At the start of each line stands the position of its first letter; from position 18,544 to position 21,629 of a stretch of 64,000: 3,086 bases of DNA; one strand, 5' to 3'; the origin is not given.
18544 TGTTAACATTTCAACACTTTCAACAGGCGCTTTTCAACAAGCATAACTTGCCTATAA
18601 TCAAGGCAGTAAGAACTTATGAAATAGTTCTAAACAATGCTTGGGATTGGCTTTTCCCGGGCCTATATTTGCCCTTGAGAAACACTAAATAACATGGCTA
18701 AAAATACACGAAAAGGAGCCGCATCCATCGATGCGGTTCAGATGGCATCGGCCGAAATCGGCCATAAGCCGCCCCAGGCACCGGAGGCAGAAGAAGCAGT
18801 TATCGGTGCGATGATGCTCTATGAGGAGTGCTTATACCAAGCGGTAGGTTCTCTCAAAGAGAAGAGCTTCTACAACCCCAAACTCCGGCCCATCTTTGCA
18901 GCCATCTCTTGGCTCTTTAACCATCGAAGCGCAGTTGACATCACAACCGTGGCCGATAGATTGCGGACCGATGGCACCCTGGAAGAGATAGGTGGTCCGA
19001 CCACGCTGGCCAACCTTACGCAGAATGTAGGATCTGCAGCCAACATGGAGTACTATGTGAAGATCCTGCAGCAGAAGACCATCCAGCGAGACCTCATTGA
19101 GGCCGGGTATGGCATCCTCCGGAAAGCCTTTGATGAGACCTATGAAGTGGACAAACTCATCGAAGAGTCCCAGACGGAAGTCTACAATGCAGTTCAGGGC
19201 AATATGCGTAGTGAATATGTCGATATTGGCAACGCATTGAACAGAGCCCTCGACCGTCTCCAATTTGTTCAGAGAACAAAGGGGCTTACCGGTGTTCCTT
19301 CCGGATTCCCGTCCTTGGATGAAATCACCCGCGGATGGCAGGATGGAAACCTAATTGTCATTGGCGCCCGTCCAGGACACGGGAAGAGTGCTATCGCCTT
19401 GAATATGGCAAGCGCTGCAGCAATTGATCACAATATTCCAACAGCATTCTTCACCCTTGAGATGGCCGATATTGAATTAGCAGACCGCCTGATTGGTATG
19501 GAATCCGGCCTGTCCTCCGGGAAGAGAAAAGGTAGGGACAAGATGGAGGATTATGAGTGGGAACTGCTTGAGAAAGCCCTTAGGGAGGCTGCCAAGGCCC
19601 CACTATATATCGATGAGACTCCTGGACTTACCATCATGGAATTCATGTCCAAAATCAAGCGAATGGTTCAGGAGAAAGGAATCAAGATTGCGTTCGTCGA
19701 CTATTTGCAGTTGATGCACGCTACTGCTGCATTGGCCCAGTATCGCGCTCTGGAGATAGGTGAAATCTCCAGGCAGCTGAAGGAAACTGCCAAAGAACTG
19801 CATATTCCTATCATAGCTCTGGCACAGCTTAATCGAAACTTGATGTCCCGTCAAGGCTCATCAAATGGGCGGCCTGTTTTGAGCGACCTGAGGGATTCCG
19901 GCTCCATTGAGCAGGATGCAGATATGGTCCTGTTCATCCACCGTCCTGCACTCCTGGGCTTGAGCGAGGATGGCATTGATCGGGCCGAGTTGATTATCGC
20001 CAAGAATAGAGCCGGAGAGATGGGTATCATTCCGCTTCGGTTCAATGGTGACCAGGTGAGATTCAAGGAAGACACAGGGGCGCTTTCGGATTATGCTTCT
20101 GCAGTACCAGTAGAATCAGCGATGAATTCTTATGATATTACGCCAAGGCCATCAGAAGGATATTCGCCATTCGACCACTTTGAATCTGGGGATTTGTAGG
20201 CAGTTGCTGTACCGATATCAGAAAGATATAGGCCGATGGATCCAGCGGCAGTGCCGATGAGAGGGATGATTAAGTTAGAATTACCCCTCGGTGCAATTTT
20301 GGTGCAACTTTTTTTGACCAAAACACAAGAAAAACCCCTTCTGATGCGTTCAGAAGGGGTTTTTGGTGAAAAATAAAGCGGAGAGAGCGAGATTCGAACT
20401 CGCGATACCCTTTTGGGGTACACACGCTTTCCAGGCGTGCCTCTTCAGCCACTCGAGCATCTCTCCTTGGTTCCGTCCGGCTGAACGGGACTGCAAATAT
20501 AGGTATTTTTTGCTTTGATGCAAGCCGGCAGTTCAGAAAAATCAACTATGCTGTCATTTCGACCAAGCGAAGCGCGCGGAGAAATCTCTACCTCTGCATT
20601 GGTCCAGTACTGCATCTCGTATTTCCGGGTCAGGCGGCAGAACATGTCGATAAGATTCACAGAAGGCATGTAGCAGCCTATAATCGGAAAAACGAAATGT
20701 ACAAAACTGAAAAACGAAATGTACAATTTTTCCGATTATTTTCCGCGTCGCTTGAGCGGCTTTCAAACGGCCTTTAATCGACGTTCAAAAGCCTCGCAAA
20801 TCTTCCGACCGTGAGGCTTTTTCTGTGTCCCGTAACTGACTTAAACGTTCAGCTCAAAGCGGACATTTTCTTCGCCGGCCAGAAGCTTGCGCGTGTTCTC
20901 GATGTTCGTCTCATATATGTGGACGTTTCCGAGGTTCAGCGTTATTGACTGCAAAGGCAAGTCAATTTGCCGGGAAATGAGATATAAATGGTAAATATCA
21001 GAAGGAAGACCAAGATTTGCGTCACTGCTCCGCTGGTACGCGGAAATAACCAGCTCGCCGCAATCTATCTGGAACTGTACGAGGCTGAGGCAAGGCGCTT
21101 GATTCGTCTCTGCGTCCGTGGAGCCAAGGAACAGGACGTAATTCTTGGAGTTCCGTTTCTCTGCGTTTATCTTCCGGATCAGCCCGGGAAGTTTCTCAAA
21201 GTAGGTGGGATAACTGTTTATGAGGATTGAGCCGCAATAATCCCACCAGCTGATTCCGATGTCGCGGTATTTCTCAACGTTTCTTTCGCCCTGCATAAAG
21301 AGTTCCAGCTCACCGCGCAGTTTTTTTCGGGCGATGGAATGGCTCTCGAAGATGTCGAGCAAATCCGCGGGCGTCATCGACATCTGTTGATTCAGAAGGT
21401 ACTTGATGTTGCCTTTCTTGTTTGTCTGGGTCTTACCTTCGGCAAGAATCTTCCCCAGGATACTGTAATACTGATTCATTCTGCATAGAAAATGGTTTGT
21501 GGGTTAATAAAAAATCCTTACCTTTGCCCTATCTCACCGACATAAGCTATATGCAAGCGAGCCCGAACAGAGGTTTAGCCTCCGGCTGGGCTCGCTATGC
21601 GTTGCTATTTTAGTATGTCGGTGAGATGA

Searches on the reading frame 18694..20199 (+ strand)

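Call 48: search_protein_families(library=pfam, max_evalue=0.001, proteins=[window:18694-20199:+])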
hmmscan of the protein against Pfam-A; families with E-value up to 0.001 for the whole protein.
window:18694-20199:+ (501 aa): 4 families
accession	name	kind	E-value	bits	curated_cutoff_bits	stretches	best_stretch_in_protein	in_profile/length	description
PF03796.21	DnaB_C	-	1.4e-83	280.6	27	1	200-458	1-254/255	DnaB-like helicase C terminal domain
PF00772.26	DnaB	-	4e-28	97.9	23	1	26-126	2-102/103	DnaB-like helicase N terminal domain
PF13481.12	AAA_25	-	6e-08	33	27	1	202-377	16-188/195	AAA domain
PF06745.19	ATPase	-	1.5e-05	24.9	26.6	1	201-363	1-152/231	KaiC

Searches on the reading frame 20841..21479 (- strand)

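Call 48: search_protein_families(library=pfam, max_evalue=0.001, proteins=[window:20841-21479:-])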
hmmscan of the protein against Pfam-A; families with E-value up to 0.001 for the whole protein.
window:20841-21479:- (212 aa): 1 family
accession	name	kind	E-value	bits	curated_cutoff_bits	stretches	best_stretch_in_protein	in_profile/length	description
PF00303.24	Thymidylat_synt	-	2e-20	73.5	24.3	1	2-205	1-227/266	Thymidylate synthase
